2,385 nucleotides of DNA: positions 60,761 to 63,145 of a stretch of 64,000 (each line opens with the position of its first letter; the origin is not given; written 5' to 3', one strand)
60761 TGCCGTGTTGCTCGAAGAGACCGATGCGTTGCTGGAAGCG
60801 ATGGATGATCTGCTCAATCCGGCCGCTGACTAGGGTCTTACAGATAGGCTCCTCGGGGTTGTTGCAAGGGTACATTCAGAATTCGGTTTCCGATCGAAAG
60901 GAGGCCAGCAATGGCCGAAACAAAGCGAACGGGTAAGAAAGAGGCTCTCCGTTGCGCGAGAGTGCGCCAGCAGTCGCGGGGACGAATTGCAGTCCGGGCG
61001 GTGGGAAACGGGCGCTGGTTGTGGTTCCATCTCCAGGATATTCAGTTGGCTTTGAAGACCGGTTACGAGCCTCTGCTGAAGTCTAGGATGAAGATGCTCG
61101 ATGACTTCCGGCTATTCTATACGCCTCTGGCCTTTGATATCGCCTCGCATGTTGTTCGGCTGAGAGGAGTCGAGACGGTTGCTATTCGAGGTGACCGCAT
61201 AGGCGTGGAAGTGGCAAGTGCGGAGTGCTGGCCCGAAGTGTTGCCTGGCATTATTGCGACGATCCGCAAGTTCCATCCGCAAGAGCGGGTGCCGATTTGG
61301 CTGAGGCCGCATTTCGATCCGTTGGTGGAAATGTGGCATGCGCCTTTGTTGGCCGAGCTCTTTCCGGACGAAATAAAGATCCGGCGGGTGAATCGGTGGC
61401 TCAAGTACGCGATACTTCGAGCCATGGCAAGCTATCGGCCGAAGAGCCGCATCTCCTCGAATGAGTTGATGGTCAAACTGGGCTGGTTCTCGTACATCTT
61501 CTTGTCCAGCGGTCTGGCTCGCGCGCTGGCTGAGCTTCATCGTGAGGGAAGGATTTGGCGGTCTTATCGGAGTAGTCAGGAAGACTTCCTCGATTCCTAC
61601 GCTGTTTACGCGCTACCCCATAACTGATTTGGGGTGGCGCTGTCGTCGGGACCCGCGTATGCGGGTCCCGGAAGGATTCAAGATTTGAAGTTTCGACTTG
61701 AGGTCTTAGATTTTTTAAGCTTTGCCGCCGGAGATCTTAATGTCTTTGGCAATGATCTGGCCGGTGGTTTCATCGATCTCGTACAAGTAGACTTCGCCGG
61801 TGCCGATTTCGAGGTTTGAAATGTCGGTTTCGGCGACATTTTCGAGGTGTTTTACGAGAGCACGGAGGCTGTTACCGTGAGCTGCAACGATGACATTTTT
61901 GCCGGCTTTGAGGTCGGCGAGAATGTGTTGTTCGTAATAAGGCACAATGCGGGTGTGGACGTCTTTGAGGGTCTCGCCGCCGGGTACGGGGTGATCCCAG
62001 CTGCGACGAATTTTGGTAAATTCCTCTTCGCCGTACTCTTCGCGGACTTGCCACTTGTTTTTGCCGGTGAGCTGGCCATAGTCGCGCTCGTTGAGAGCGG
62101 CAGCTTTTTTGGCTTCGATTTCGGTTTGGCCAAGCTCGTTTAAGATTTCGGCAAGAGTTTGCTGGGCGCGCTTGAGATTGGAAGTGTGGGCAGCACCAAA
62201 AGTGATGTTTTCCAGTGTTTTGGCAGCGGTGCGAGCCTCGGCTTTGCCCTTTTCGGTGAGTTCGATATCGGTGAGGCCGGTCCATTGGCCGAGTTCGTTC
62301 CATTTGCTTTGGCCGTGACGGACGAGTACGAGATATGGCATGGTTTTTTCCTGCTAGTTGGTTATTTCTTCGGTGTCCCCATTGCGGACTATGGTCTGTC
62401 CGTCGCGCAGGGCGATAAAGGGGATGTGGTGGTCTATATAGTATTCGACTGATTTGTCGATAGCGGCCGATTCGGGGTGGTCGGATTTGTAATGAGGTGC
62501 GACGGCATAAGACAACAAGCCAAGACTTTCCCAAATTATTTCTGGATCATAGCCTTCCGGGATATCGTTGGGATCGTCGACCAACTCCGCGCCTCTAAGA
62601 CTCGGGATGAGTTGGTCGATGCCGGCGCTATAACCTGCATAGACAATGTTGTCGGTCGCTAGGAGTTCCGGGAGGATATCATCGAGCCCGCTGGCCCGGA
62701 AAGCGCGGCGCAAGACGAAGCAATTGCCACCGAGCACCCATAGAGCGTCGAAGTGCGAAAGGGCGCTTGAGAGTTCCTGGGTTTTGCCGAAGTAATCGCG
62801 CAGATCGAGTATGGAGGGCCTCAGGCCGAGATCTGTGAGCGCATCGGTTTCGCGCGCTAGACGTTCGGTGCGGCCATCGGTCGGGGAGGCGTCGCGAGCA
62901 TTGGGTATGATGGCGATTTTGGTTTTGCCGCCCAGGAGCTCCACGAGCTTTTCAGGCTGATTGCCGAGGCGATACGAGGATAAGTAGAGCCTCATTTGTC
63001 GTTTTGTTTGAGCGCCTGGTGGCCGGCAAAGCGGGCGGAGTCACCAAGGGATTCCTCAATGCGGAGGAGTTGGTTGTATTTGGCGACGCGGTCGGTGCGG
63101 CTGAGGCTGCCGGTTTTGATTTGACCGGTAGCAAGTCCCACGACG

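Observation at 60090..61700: Second two-gene insertion of unknown proteins between Ku and gpmA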

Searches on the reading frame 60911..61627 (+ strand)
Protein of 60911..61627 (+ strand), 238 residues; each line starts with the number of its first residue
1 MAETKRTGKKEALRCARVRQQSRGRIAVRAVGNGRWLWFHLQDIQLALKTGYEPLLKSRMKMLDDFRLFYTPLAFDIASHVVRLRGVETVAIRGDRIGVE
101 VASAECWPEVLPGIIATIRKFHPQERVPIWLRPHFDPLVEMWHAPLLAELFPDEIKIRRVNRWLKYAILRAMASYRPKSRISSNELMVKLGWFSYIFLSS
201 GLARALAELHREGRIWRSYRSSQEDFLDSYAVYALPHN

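Call 4: search_protein_families(library=pfam, proteins=[window:60911-61627:+], max_evalue=1)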
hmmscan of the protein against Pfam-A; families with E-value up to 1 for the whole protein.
window:60911-61627:+ (238 aa): 2 families
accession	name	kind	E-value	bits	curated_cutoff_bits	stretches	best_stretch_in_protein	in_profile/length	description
PF08712.16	Nfu_N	-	0.044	14.3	27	1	77-121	40-84/88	Scaffold protein Nfu/NifU N terminal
PF02823.21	ATP-synt_DE_N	-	0.26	11.7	27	1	143-177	35-70/80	ATP synthase, Delta/Epsilon chain, beta-sandwich domain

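Call 5: search_protein_families(library=phrogs, proteins=[window:60911-61627:+], max_evalue=1)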
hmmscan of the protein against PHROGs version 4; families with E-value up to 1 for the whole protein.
window:60911-61627:+ (238 aa): 0 families

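Call 6: search_protein_families(library=padloc, proteins=[window:60911-61627:+], max_evalue=1)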
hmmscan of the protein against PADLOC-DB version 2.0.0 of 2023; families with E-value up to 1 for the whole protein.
window:60911-61627:+ (238 aa): 0 families

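Call 7: search_protein_families(library=ncbifam, proteins=[window:60911-61627:+], max_evalue=1)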
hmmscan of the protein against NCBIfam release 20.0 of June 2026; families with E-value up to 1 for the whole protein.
window:60911-61627:+ (238 aa): 0 families

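Call 10: find_homologous_proteins(query=window:60911-61627:+, max_evalue=0.01)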
Query window:60911-61627:+ (238 aa): 1 proteins with E <= 0.01 among 2733 candidates.
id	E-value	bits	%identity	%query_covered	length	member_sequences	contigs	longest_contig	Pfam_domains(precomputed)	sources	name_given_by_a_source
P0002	3.6e-157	539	100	100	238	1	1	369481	-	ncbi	-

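Call 11: find_encoding_contigs(protein=P0002, flank=10000, max_places=6)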
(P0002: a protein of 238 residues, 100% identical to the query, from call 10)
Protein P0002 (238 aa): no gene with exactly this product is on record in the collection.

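Call 25: predict_structure(protein=window:60911-61624:+)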
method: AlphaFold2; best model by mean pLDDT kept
length: 238 residues; sequences in the alignment: 1
mean_pLDDT: 49.9   pTM: 0.47
mean pLDDT of the five models: 49.9, 43.0, 40.0, 39.1, 35.8
residues with pLDDT >= 90: 0; 70-90: 25; 50-70: 82; < 50: 131
segments of 3 or more residues with pLDDT < 50: 1-8, 30-32, 60-64, 127-238
pLDDT, mean of each block of 10 residues (from residue 1): 43 57 58 58 66 57 53 76 76 63 65 71 54 35 38 35 42 39 39 34 45 34 29 24
secondary structure, 60 per line:
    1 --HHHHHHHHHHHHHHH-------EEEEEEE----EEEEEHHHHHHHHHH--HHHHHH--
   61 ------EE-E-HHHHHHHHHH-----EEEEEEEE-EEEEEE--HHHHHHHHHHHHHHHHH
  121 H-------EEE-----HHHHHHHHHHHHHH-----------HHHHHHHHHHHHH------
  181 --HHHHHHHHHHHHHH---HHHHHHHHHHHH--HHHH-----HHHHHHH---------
elements in order: H3-17 E25-31 E36-40 H41-50 H53-58 H72-81 E87-94 E96-101 H104-121 E129-131 H137-150 H162-174 H183-196 H200-211 H214-217 H223-229
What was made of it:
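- On Nfu_N (PF08712): No confident 3D model is available (call 25).
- On Winged-helix (PadR-like) DNA-binding domain: The model has pLDDT below 50 in this region (call 25).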

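Call 31: search_solved_structures(query=window:60911-61624:+, max_evalue=10, show_alignments=3)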
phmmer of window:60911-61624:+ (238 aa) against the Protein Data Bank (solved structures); distinct sequences matched with E-value up to 10: 1.
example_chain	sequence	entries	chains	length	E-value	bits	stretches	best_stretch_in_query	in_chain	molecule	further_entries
5c8g_A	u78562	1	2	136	1.5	11.4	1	120-176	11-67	PP-BRD20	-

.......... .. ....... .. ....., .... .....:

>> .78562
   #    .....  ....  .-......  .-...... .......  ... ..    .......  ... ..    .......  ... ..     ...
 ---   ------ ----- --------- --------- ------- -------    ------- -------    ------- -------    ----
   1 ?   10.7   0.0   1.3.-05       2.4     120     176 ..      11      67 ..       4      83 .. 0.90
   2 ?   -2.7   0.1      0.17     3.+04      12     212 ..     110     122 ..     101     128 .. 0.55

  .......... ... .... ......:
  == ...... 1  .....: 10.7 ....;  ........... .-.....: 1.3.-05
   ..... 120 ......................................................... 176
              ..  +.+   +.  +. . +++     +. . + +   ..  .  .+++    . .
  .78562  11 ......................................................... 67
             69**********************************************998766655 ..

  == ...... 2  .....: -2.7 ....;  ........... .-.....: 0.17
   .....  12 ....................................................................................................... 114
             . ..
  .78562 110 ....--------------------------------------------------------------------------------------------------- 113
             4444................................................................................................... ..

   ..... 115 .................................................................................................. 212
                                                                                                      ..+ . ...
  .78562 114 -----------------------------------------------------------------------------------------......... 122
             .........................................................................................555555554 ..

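Call 37: find_homologous_proteins(query=A1, max_evalue=0.01)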
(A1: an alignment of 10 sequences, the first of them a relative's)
Query A1 (10 sequences) (238 aa, profile of the alignment): 3 proteins with E <= 0.01 among 8000 candidates.
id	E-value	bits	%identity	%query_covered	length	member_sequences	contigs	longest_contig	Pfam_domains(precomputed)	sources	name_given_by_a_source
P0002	5.7e-79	283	100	100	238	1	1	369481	-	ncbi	-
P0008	4.9e-76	273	29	82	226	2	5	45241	-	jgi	jgi:hypothetical protein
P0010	1.0e-58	216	30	63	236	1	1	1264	-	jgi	jgi:hypothetical protein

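Call 60: search_protein_families(library=pfam, alignment_id=A1, max_evalue=1)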
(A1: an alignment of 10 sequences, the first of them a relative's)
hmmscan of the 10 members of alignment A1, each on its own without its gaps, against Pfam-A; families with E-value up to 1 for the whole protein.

A. member 1, P0002 (238 aa): 2 families
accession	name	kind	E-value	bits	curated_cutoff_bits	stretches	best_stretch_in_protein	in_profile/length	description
PF08712.16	Nfu_N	-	0.044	14.3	27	1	77-121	40-84/88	Scaffold protein Nfu/NifU N terminal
PF02823.21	ATP-synt_DE_N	-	0.26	11.7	27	1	143-177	35-70/80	ATP synthase, Delta/Epsilon chain, beta-sandwich domain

B. families by the number of members that match (of 10 scanned): 4 families
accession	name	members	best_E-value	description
PF08712.16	Nfu_N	5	1.4e-05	Scaffold protein Nfu/NifU N terminal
PF03551.20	PadR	2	0.0019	Transcriptional regulator PadR-like family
PF05231.19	MASE1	1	0.19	MASE1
PF02823.21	ATP-synt_DE_N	1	0.26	ATP synthase, Delta/Epsilon chain, beta-sandwich domain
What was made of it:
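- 60911..61627 (+): ORF2, 238 aa. A member of a small undescribed family. Layout: basic N-tail (residues 1-25), Nfu_N-like domain (about 25-122), conserved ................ segment (about 135-150), winged-helix-like C-terminal domain (about 160-225). Nfu_N is matched by 5 of 10 members, best E 1.4e-5 (call 60).
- On Nfu_N (PF08712): The best family member reaches E 1.4e-5 (call 60). 5 of 10 members hit Nfu_N (call 60).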

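Call 61: search_solved_structures(query=A1, max_evalue=10, show_alignments=3)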
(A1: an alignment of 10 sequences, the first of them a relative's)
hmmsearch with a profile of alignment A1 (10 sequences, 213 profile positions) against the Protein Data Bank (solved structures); distinct sequences matched with E-value up to 10: 8.
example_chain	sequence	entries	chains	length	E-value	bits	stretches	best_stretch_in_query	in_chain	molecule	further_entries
1pqx_A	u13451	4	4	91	0.0036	20.1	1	48-104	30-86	conserved hypothetical protein | SAV1430 | Uncharacterized protein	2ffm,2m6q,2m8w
2k1h_A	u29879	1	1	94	0.031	17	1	58-100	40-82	Uncharacterized protein SeR13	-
9kme_A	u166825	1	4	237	0.035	16.8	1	48-104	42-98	soluble bacteriorhodopsin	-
6u0m_4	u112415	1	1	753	0.12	15.1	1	139-197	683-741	DNA replication licensing factor MCM4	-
5u8s_4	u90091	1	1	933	0.15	14.7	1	139-197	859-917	DNA replication licensing factor MCM4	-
28vy_4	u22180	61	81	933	0.16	14.7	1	139-197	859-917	DNA replication licensing factor MCM4 | Minichromosome Maintenance 4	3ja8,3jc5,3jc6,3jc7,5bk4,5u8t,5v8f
2ltm_A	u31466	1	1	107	0.28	13.9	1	59-103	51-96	NFU1 iron-sulfur cluster scaffold homolog, mitochondrial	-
2ltl_A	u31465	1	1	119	0.53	13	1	52-104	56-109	NifU-like protein, mitochondrial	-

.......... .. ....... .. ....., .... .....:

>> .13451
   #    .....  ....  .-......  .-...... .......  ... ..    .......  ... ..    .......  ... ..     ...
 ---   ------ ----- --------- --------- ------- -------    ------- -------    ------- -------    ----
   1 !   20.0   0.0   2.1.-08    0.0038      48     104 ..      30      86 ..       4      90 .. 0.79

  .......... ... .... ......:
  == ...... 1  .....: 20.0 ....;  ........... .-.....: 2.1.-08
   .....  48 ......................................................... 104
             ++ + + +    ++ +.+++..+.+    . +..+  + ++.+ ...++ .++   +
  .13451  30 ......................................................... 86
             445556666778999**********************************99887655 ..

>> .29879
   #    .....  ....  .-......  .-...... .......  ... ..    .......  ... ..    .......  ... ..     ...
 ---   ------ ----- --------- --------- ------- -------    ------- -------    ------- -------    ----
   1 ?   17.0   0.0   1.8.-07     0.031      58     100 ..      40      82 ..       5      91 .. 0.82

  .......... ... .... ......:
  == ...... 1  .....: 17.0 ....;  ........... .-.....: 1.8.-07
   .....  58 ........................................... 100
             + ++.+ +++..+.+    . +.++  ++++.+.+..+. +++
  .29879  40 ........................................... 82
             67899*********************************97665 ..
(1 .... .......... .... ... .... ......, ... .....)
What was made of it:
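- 60911..61627 (+): The family profile hits the Nfu_N-like structures 1pqx (E 0.0036), 2k1h, 2ltm and 2ltl (call 61).
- On Nfu_N (PF08712): The family profile hits 1pqx at E 0.0036, 2k1h at 0.031, 2ltm at 0.28 and 2ltl at 0.53 (call 61).
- Closest known: Nfu_N domain. Same: The family profile hits 1pqx at E 0.0036, and also 2k1h, 2ltm and 2ltl (calls 60, 61).
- Closest known: PadR-type and other winged-helix DNA-binding domains. Same: The family profile hits the MCM4 C-terminus at about 0.12-0.16 (call 61).
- Nfu_N in 5 of 10 family members, and Nfu_N-like PDB chains hit by the family profile (calls 60, 61).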

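Call 66: fold_search(model_id=the predicted structure, library=pdb)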
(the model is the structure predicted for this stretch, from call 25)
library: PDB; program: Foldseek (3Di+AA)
matches with E <= 10: 174; with E <= 0.001: 0
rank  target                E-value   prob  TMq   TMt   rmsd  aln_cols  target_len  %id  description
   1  6yef_c                4.3e-01  0.10  0.14  0.15  14.3        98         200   17  70S initiation complex with assigned rRNA modifications from Staphylococcus aureus (released 2021-01-27)
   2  7bqe_MODEL_1_A        7.6e-01  0.13  0.15  0.29  12.0        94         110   13  Solution NMR structure of NF3; de novo designed protein with a novel fold (released 2021-03-24)
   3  6gsj_22               8.1e-01  0.06  0.16  0.18  16.5       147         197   18  Structure of T. thermophilus 70S ribosome complex with mRNA, tRNAfMet and cognate tRNAThr in the A-site (released 2018-07-04)
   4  4v6k_BG               8.6e-01  0.08  0.15  0.15  15.7       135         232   16  Structural insights into cognate vs. near-cognate discrimination during decoding. (released 2014-07-09)
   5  9zzw_B                8.6e-01  0.03  0.12  0.11  20.7       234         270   10  Structure of human MARK3 in complex with inhibitor (released 2026-04-08)
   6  8zej_C                9.1e-01  0.06  0.16  0.17  16.4       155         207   15  Structure of E.coli ribosome in complex with an engineered arrest peptide (released 2025-06-18)
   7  8cvo_G                1.3e+00  0.05  0.14  0.15  16.8       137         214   18  Cutibacterium acnes 30S ribosomal subunit with Sarecycline bound, head domain only in the local refined map (released 2023-03-15)
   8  8crx_G                1.4e+00  0.04  0.14  0.15  16.8       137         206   18  Cutibacterium acnes 70S ribosome with mRNA, P-site tRNA and Sarecycline bound (released 2023-03-22)
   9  9gi1_f                1.4e+00  0.03  0.17  0.10  17.9       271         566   12  Structure of the S.aureus MecA/ClpC/ClpP degradation system (released 2025-08-20)
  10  6zgv_B                1.6e+00  0.15  0.17  0.11  10.0        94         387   12  Structure of human galactokinase 1 bound with 2-(4-chlorophenyl)-N-(pyrimidin-2-yl)acetamide (released 2020-07-29)
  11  1tm2                  1.7e+00  0.06  0.14  0.12  14.8       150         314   14  Crystal Structure of the apo form of the Salmonella typhimurium AI-2 receptor LsrB (released 2004-09-28)
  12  4da9_D                1.8e+00  0.05  0.17  0.18  16.6       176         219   16  Crystal structure of putative Short-chain dehydrogenase/reductase from Sinorhizobium meliloti 1021 (released 2012-01-25)
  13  5x8r_c                2.0e+00  0.05  0.15  0.17  15.7       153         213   14  Structure of the 30S small subunit of chloroplast ribosome from spinach (released 2017-06-07)
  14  4y9t                  2.2e+00  0.08  0.13  0.11   9.9        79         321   13  CRYSTAL STRUCTURE OF AN ABC TRANSPORTER SOLUTE BINDING PROTEIN (IPR025997) FROM AGROBACTERIUM VITIS S4 (Avi_5305, TARGET (released 2015-03-11)
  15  1tjy                  2.3e+00  0.04  0.13  0.11  15.1       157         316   15  Crystal Structure of Salmonella typhimurium AI-2 receptor LsrB in complex with R-THMF (released 2004-09-28)
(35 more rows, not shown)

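Call 77: search_dna_similar(query=window:60911-61624:+, collection=phages, mode=protein, max_evalue=0.01)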
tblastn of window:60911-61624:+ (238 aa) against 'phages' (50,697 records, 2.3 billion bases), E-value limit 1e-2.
No match.

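Call 78: search_dna_similar(query=window:60911-61624:+, collection=plasmids, mode=protein, max_evalue=0.01)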
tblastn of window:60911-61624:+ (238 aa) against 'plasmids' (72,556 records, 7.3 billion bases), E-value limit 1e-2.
No match.

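Call 91: find_related_loci(query=A3, collection=viral_contigs, flank=6000)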
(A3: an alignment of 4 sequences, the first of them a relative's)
Query A3 (238 aa) in viral_contigs; peptide patterns used: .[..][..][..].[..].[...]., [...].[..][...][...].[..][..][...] (x = any residue, [..] = any of these).
26 stretches matched a pattern, but none encodes a relative of the query by tblastn (E <= 1e-3).
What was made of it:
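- Tried and rejected: The scan with A3 found none (call 91).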

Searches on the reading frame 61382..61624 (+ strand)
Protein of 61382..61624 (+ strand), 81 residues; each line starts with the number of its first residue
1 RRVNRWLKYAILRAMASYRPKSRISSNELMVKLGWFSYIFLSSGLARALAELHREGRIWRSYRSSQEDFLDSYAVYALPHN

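Call 89: search_protein_families(library=pfam, proteins=[window:61382-61624:+], max_evalue=10)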
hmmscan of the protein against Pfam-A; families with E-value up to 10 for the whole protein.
seq(81 aa): 1 family
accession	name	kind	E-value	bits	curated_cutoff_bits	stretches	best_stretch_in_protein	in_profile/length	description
PF21128.4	MCM4_WHD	-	0.083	13.4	24.4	1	1-59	4-63/75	MCM4, winged helix domain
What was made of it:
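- Winged-helix families hit by four different C-terminal segments (call 89; MCM4 also in call 61).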

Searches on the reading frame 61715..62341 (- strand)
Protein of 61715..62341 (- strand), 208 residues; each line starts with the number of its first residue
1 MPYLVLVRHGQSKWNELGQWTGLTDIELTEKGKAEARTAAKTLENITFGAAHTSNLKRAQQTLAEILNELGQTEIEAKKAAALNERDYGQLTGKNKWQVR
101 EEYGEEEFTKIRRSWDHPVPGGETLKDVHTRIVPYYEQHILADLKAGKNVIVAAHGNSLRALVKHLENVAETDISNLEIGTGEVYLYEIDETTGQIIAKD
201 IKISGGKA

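Call 4: search_protein_families(library=pfam, proteins=[window:61715-62341:-], max_evalue=1)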
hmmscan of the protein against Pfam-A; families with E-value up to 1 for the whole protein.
window:61715-62341:- (208 aa): 3 families
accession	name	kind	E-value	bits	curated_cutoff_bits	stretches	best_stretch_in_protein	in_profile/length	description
PF00300.27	His_Phos_1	-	4.5e-43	147.6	21.7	1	4-196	1-188/194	Histidine phosphatase superfamily (branch 1)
PF02597.26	ThiS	-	0.16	13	22.5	0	58-87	19-51/76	ThiS family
PF04203.18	Sortase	-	0.18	12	26.6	1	119-192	12-82/125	Sortase domain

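Call 68: find_related_loci(query=window:61715-62341:-, collection=metagenome_contigs, flank=8000)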
Query window:61715-62341:- (208 aa) in metagenome_contigs; peptide patterns used: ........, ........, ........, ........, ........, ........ (x = any residue, [..] = any of these).
600 stretches matched a pattern (row limit reached: there are more); 29 encode a relative of the query (tblastn E <= 1e-3); 29 distinct loci.
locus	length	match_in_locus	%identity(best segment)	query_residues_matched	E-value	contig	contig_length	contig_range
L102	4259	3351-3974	80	1-208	1e-113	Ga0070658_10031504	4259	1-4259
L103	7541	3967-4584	67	1-207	3e-92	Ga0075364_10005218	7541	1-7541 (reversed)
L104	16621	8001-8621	69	1-208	1e-91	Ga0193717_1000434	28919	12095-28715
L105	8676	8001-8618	64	1-207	1e-89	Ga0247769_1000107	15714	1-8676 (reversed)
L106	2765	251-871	65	1-208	4e-90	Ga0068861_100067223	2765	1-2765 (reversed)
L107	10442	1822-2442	65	1-208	2e-86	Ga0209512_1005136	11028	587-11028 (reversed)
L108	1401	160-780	63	1-208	4e-92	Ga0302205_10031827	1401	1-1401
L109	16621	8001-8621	63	1-208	4e-86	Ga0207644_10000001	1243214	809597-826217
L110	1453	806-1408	64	1-202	2e-90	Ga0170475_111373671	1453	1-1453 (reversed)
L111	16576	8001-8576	49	1-190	1e-57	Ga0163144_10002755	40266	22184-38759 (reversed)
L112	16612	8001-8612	49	1-202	1e-56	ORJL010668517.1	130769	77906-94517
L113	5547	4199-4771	51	1-189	7e-56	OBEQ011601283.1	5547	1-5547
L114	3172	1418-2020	45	1-201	4e-54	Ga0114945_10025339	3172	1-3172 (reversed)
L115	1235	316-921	49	1-201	7e-57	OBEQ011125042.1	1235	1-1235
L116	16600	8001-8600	46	1-190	2e-51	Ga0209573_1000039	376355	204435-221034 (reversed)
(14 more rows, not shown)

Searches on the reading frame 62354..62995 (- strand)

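Call 28: search_protein_families(library=pfam, proteins=[window:62354-62995:-], max_evalue=0.001)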
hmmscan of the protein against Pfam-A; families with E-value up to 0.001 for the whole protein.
window:62354-62995:- (213 aa): 1 family
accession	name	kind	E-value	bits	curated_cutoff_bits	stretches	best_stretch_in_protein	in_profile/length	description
PF03575.23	Peptidase_S51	-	1.3e-20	74.4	23.9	1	15-209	20-203/206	Peptidase family S51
